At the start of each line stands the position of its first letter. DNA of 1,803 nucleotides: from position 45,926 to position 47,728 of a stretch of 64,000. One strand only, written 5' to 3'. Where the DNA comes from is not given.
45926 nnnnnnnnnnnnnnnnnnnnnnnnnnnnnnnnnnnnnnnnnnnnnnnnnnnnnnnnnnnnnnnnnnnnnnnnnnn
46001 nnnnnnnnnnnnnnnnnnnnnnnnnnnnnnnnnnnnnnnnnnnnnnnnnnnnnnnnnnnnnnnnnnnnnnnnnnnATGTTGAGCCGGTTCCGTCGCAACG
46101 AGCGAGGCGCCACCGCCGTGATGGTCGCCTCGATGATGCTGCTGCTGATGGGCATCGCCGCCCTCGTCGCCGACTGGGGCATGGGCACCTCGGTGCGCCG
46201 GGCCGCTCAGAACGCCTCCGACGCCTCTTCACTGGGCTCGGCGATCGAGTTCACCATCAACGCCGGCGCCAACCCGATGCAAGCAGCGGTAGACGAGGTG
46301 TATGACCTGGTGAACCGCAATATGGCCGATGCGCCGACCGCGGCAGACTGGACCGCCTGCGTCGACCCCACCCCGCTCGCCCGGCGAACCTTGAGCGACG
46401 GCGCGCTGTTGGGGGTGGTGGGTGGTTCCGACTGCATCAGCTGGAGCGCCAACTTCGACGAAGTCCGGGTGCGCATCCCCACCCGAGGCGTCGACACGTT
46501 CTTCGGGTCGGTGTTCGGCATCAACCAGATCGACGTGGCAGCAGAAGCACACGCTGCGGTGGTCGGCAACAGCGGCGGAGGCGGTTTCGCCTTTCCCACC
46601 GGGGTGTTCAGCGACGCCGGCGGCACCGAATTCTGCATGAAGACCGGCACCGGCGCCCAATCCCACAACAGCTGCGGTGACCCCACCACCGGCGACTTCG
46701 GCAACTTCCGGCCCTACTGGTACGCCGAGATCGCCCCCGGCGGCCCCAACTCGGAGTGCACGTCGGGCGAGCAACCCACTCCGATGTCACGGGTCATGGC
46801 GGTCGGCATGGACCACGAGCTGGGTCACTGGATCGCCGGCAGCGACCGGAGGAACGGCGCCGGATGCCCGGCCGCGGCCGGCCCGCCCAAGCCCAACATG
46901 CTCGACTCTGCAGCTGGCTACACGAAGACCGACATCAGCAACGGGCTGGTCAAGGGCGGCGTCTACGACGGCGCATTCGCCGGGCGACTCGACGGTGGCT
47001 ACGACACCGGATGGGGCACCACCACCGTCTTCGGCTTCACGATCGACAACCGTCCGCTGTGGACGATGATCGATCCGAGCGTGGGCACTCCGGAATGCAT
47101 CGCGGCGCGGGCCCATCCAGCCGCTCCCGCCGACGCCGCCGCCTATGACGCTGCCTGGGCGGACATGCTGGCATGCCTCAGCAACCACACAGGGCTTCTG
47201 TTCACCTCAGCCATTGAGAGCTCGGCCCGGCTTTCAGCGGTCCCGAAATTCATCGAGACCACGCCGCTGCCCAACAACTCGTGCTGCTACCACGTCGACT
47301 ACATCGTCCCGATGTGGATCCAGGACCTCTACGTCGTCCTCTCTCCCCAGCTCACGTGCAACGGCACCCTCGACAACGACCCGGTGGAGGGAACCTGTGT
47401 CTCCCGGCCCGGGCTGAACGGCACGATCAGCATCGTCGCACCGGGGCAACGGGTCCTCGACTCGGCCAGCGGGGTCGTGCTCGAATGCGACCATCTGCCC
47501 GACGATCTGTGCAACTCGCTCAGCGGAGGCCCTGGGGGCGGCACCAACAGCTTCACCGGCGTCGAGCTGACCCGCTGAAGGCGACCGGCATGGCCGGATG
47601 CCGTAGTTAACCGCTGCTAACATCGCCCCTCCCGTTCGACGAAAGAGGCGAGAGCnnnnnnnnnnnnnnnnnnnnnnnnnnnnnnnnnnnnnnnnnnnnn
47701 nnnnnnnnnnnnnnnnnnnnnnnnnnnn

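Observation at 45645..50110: Two tandem TadE-like/TadG-like modules without any tad secretion genes, separated by an SCP2 gene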

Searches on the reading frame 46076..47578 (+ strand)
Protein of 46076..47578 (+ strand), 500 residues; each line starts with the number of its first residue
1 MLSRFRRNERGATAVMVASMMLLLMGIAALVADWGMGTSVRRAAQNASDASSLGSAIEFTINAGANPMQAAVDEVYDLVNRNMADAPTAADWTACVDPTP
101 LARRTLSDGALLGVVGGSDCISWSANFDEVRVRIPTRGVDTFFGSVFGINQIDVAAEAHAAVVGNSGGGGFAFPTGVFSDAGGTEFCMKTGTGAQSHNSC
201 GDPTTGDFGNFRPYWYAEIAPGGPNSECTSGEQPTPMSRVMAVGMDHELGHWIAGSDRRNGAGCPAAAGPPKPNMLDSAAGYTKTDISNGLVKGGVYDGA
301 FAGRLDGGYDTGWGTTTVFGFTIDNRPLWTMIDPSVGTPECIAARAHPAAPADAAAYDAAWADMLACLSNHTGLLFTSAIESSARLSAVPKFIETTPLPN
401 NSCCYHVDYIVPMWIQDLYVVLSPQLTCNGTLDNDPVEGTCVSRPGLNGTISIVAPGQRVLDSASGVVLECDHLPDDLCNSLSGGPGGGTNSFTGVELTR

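Call 5: search_protein_families(library=pfam, proteins=[window:46076-47578:+], max_evalue=1)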
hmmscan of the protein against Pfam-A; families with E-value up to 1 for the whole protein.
window:46076-47578:+ (500 aa): 2 families
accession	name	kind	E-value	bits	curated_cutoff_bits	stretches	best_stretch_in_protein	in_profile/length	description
PF13400.11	Tad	-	2.4e-05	25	22.3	1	11-54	1-43/47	Putative Flp pilus-assembly TadE/G-like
PF09977.15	Tad_C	-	0.003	18.9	22.1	1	43-160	2-93/93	Putative Tad-like Flp pilus-assembly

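Call 6: search_protein_families(library=ncbifam, proteins=[window:46076-47578:+], max_evalue=1)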
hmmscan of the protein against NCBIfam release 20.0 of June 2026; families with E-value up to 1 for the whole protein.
window:46076-47578:+ (500 aa): 0 families

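Call 12: find_homologous_proteins(query=window:46076-47578:+, max_evalue=0.001)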
Query window:46076-47578:+ (500 aa): 25 proteins with E <= 0.001 among 8000 candidates.
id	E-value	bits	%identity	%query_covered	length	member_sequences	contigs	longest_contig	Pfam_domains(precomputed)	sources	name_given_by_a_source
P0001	0.0e+0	1116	100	97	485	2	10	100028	-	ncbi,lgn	-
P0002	3.3e-142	493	52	92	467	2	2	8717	PF13400.12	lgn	-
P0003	1.7e-138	481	47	100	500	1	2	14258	-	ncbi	-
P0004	5.8e-117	410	44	99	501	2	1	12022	-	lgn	-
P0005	1.1e-116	409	44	99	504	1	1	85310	-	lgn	-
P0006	2.1e-114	401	44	94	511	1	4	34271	-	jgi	jgi:hypothetical protein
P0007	3.9e-114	401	45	98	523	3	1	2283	-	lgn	-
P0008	2.0e-113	398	43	99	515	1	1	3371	PF13400.12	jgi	jgi:hypothetical protein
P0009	1.2e-111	392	42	99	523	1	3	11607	PF13400.12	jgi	jgi:hypothetical protein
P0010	5.7e-111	390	44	99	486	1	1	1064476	-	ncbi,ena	-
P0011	8.4e-111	389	42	100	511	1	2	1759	PF13400.12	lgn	-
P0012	1.6e-110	389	43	99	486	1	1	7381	-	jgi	jgi:Flp pilus assembly protein TadG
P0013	7.5e-110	386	44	95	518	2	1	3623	-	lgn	-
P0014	2.1e-107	378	41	99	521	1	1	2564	PF13400.12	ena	-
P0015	6.0e-106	373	43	99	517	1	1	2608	-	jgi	jgi:hypothetical protein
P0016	3.1e-103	365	42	95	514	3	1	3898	PF13400.12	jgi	-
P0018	8.5e-102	360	44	96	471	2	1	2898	PF13400.12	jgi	jgi:hypothetical protein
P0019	1.5e-100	356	41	98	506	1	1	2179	PF13400.12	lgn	-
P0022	4.9e-27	113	29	84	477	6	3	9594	PF13400.12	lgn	-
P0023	5.1e-23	100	29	82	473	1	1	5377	PF13400.12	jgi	jgi:Flp pilus assembly protein TadG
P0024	2.0e-5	42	30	32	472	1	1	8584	PF13400.12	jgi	jgi:Flp pilus assembly protein TadG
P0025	6.3e-4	37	39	19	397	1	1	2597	PF23981.2,PF13400.12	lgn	-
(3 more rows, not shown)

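Call 13: find_encoding_contigs(protein=P0010, flank=10000, max_places=3)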
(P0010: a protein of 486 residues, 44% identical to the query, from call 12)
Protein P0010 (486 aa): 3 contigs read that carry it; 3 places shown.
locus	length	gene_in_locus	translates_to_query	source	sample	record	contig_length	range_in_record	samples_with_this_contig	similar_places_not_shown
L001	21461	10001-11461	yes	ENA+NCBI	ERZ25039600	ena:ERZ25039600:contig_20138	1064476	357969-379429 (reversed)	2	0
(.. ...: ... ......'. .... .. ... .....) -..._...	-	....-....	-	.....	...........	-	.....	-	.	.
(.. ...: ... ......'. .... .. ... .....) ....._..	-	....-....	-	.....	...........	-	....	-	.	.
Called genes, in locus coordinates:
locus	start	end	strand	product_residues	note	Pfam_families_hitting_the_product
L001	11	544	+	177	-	PF07811:TadE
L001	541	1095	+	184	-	PF07811:TadE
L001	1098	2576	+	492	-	PF13400:Tad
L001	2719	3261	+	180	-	PF07811:TadE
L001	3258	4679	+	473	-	PF13400:Tad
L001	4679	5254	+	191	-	PF07811:TadE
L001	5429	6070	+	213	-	PF07811:TadE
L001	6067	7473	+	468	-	PF13400:Tad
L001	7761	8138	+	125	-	PF07811:TadE (weak)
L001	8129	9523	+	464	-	PF13400:Tad (weak)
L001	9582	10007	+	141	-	PF07811:TadE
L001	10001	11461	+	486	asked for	-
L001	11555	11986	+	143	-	PF07811:TadE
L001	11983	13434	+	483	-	PF13400:Tad (faint)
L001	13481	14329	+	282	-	PF00701:DHDPS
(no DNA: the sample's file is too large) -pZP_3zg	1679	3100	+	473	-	PF13400:Tad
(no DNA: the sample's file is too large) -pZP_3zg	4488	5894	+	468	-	PF13400:Tad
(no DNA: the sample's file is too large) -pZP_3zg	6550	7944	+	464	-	PF13400:Tad (weak)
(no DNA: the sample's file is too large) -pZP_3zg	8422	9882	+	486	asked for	-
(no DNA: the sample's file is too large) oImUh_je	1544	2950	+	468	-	PF13400:Tad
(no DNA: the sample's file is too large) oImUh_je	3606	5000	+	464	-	PF13400:Tad (weak)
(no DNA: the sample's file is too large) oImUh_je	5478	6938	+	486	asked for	-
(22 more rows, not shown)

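Call 14: find_encoding_contigs(protein=P0001, flank=10000, max_places=4)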
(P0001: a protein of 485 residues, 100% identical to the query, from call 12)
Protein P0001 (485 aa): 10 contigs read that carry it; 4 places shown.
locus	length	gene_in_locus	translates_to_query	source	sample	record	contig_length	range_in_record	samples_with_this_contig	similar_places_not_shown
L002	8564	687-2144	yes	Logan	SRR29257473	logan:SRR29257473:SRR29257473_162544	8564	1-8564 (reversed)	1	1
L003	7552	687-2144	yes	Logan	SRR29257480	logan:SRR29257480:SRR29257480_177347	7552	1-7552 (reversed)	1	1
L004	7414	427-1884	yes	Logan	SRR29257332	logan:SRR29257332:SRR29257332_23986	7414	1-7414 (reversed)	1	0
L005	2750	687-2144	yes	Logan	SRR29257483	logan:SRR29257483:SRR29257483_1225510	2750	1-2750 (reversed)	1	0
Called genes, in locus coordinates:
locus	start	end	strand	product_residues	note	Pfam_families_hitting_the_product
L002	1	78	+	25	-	?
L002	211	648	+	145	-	PF07811:TadE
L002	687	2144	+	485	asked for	-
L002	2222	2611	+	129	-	PF02036:SCP2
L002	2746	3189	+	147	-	PF07811:TadE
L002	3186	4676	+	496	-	-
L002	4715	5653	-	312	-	PF00056:Ldh_1_N, PF02866:Ldh_1_C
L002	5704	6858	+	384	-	-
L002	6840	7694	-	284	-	PF02749:QRPTase_N, PF01729:QRPTase_C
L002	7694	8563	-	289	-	?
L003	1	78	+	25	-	?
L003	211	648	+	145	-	PF07811:TadE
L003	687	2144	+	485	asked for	-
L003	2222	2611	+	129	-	PF02036:SCP2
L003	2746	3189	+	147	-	PF07811:TadE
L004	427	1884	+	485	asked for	-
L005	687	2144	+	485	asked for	-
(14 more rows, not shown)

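Call 18: search_solved_structures(query=A1, max_evalue=10)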
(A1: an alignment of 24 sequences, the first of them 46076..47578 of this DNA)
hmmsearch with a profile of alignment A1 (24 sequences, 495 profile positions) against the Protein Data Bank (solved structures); distinct sequences matched with E-value up to 10: 1.
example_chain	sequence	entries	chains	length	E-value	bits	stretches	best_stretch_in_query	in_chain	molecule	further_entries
4zgf_A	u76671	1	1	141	0.57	11.9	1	236-312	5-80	Uncharacterized protein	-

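Call 20: find_related_loci(query=A1, collection=genome_contigs, flank=10000)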
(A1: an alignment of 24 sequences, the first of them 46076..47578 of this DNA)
Query A1 (500 aa) in genome_contigs; peptide patterns used: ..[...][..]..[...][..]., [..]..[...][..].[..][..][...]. (x = any residue, [..] = any of these).
85 stretches matched a pattern; 32 encode a relative of the query (tblastn E <= 1e-3); 32 distinct loci.
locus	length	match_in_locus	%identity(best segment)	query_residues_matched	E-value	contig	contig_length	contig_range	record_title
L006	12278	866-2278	53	1-482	3e-135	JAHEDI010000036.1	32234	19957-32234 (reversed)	MAG: bacterium isolate Ww197 NODE_1605_length_32234_cov_8.761249, whole genome shotgun sequence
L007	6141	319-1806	47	2-500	6e-133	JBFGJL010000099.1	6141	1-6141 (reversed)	MAG: Acidimicrobiia bacterium isolate Mix_sand03.2021.01.D.14 k141_2567715_length_6141_cov_9.0000, whole genome shotgun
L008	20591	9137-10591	46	1-486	7e-128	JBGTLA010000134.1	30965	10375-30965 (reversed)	MAG: Acidimicrobiia bacterium isolate JTS-RE326 k141_10280330, whole genome shotgun sequence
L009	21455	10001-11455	44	8-485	1e-116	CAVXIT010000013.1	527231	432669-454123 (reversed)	MAG: uncultured Acidimicrobiia bacterium isolate MFD09206.bin.1.94 genome assembly, contig: contig_9904, whole genome sh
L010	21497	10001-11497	47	8-500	2e-112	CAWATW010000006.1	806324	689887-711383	MAG: uncultured bacterium isolate MFD09779.bin.1.206 genome assembly, contig: contig_5184, whole genome shotgun sequence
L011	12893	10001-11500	42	7-500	3e-111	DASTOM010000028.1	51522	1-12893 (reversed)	MAG TPA_asm: Acidimicrobiia bacterium isolate SMAG_U2170 k141_118873, whole genome shotgun sequence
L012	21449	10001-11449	44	8-500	9e-109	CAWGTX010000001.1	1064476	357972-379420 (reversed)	MAG: uncultured bacterium isolate MFD09779.bin.1.245 genome assembly, contig: contig_20138, whole genome shotgun sequenc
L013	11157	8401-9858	43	8-500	4e-105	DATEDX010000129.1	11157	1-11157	MAG TPA_asm: Acidimicrobiia bacterium isolate SMAG_U8718 k141_599963, whole genome shotgun sequence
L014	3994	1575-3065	43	8-500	6e-105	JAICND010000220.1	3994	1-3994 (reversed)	MAG: Acidimicrobiia bacterium isolate OF_bin.28 k141_2245134_length_3994_cov_5.0000, whole genome shotgun sequence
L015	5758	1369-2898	42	1-500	9e-102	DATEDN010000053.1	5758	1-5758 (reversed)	MAG TPA_asm: Acidimicrobiia bacterium isolate SMAG_U8708 k141_210261, whole genome shotgun sequence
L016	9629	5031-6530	40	8-500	5e-99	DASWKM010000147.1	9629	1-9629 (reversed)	MAG TPA_asm: Acidimicrobiia bacterium isolate SMAG_U2922 k141_217697, whole genome shotgun sequence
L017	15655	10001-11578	38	1-500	1e-88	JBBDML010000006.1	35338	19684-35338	MAG: Acidimicrobiia bacterium isolate LejiaB_65_21 Lejia_B_1451_length_35338_cov_11, whole genome shotgun sequence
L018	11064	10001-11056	47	9-349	7e-82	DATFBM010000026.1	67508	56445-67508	MAG TPA_asm: Acidimicrobiia bacterium isolate SMAG_U8528 k141_1350408, whole genome shotgun sequence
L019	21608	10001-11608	35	1-500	2e-80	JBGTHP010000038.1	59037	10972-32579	MAG: Acidimicrobiia bacterium isolate JTS-RE241 k141_11844210, whole genome shotgun sequence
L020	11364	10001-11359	38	1-420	2e-79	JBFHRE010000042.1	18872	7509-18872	MAG: Acidimicrobiia bacterium isolate Mix_sand08.2021.06.Z.3 k141_1420025_length_18872_cov_10.6871, whole genome shotgun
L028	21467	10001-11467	29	6-493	9e-37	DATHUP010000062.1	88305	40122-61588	MAG TPA_asm: Acidimicrobiia bacterium isolate SMAG_U16110 k141_949337, whole genome shotgun sequence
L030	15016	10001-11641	28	9-500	2e-34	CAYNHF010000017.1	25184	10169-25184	MAG TPA_asm: uncultured Acidimicrobiaceae bacterium isolate binchicken_co231_36 genome assembly, contig: k141_1188891, w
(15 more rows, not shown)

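Call 24: predict_structure(alignment_id=A1)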
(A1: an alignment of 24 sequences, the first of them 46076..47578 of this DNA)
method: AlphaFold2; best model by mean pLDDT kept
length: 500 residues; sequences in the alignment: 24
mean_pLDDT: 83.9   pTM: 0.78
mean pLDDT of the five models: 83.9, 83.4, 82.2, 82.0, 81.1
residues with pLDDT >= 90: 230; 70-90: 200; 50-70: 38; < 50: 32
segments of 3 or more residues with pLDDT < 50: 1-6, 165-170, 220-223, 485-493
pLDDT, mean of each block of 10 residues (from residue 1): 50 82 86 91 96 92 85 97 93 96 93 93 90 94 87 95 52 82 74 56 55 72 62 82 83 86 82 85 88 87 75 80 93 96 96 93 95 92 88 85 87 92 92 88 94 91 90 86 49 68
secondary structure, 60 per line:
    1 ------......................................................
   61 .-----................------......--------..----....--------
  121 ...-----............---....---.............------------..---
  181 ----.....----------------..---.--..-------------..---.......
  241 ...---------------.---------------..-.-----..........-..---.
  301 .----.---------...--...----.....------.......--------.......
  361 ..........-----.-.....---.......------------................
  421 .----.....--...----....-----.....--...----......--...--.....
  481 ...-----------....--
elements in order: H7-61 H67-82 H89-94 H109-112 E121-123 E129-140 H144-147 E151-163 E185-189 H234-243 H284-293 E316-318 E321-323 H328-331 H339-345 H354-370 H378-382 E386-392 E405-421 E426-430 E433-435 E440-443 E449-453 E463-468 H476-483 E495-498

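Call 28: search_protein_representatives(alignment_id=A1)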
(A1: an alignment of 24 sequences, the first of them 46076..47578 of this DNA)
Query: 24 sequences, 495 profile positions. Proteins with E-value up to 0.001 (for the whole library): 22963; up to 1e-10: 2274; up to 1e-30: 389. The best 150 are listed.
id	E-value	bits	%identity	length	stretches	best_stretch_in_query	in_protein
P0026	3.2e-208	708.7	-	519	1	3-495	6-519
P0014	2.0e-202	689.6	-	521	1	7-495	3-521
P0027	2.7e-179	613.3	-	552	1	3-495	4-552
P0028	2.7e-177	606.7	-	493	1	8-495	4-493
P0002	4.7e-173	592.7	-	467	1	21-495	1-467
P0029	4.7e-166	569.6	-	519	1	7-495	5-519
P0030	3.8e-165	566.6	-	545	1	1-495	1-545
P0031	4.8e-159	546.5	-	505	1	6-495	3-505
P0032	1.9e-151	521.5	-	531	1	1-495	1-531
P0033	8.6e-151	519.3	-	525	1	6-495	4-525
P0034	4.0e-150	517.1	-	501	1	7-492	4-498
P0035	4.9e-150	516.8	-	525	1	1-495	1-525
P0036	1.5e-143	495.4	-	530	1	6-493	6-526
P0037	1.1e-141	489.3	-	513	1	2-493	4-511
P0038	5.3e-138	477.1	-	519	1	6-494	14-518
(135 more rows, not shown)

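Call 29: fold_search(model_id=the predicted structure, library=pdb)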
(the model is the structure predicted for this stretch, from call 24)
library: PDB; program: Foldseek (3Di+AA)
matches with E <= 10: 90; with E <= 0.001: 0
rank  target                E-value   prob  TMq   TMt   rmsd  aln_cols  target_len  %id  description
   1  6yqh                  4.1e-01  0.03  0.08  0.06  12.2       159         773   11  GH146 beta-L-arabinofuranosidase bound to covalent inhibitor (released 2021-01-27)
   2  8qf8_A                4.4e-01  0.03  0.08  0.06  12.3       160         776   11  GH146 beta-L-arabinofuranosidase from Bacteroides thetaioatomicron in complex with beta-l-arabinofurano cyclophellitol (released 2023-12-13)
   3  4fjc_A                6.0e-01  0.03  0.07  0.07  11.2       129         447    7  Structure of the SAGA Ubp8/Sgf11(1-72, Delta-ZnF)/Sus1/Sgf73 DUB module (released 2012-07-25)
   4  8qf8_B                1.2e+00  0.02  0.08  0.06  11.8       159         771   10  GH146 beta-L-arabinofuranosidase from Bacteroides thetaioatomicron in complex with beta-l-arabinofurano cyclophellitol (released 2023-12-13)
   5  9f6g_A                1.3e+00  0.02  0.07  0.11  13.2       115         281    7  Human USP30 chimera bound to Ubiquitin-PA (released 2025-03-19)
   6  6sgf_B                1.4e+00  0.01  0.05  0.13  15.1       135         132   14  Molecular insight into a new low affinity xylan binding module CBM86, from the xylanolytic gut symbiont Roseburia inte (released 2019-11-20)
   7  4fk5_A                1.9e+00  0.01  0.06  0.07  13.1       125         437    6  Structure of the SAGA Ubp8(S144N)/Sgf11/Sus1/Sgf73 DUB module (released 2012-07-25)
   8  3mml_C                2.0e+00  0.02  0.07  0.10  12.5       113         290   12  Allophanate Hydrolase Complex from Mycobacterium smegmatis, Msmeg0435-Msmeg0436 (released 2010-04-28)
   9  2y5b_A                2.0e+00  0.01  0.06  0.08  12.7       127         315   10  Structure of USP21 in complex with linear diubiquitin-aldehyde (released 2012-01-25)
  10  7eg8_S                2.0e+00  0.00  0.05  0.10  15.1        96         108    7  TFIID-based core PIC on PUMA promoter (released 2021-05-05)
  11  5iy6_S                2.0e+00  0.00  0.05  0.09  15.1        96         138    7  Human holo-PIC in the closed state (released 2016-05-18)
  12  6sgf_D                2.2e+00  0.01  0.04  0.09  15.3       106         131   17  Molecular insight into a new low affinity xylan binding module CBM86, from the xylanolytic gut symbiont Roseburia inte (released 2019-11-20)
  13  1ya5_T                2.3e+00  0.02  0.05  0.19   4.7        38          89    5  Crystal structure of the titin domains z1z2 in complex with telethonin (released 2005-12-20)
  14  6t9l_K                2.5e+00  0.01  0.06  0.06  13.1       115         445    7  SAGA DUB module bound to a ubiqitinated nucleosome (released 2020-01-29)
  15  4f3m_A                2.5e+00  0.01  0.04  0.06  13.1        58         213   14  Crystal structure of CRISPR-associated protein (released 2012-08-15)
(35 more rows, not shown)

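Call 37: find_encoding_contigs(protein=P0005, flank=10000, max_places=2)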
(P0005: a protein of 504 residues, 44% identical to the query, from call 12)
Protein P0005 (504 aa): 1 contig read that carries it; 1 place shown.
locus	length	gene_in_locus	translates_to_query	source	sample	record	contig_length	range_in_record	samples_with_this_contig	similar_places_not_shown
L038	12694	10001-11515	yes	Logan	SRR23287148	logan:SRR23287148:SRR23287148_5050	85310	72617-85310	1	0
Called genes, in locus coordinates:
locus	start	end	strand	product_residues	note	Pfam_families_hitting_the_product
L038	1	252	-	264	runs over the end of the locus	PF01522:Polysacc_deac_1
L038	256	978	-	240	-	-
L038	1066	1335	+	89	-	PF00534:Glycos_transf_1, PF13692:Glyco_trans_1_4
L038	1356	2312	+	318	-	PF13527:Acetyltransf_9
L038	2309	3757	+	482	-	-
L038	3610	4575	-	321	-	PF00953:Glycos_transf_4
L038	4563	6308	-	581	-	PF13477:Glyco_trans_4_2, PF13439:Glyco_transf_4, PF13579:Glyco_trans_4_4, PF20706:GT4-conflict (weak), PF00534:Glycos_transf_1, PF13692:Glyco_trans_1_4, PF00583:Acetyltransf_1, PF13508:Acetyltransf_7, +2 more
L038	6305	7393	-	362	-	PF13439:Glyco_transf_4, PF13579:Glyco_trans_4_4, PF00534:Glycos_transf_1, PF13692:Glyco_trans_1_4, PF13524:Glyco_trans_1_2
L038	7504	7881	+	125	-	-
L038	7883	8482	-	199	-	PF11303:DUF3105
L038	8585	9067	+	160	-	PF10759:BPA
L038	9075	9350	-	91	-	PF02467:Whib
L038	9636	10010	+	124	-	PF07811:TadE (weak)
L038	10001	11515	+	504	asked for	-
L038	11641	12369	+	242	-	-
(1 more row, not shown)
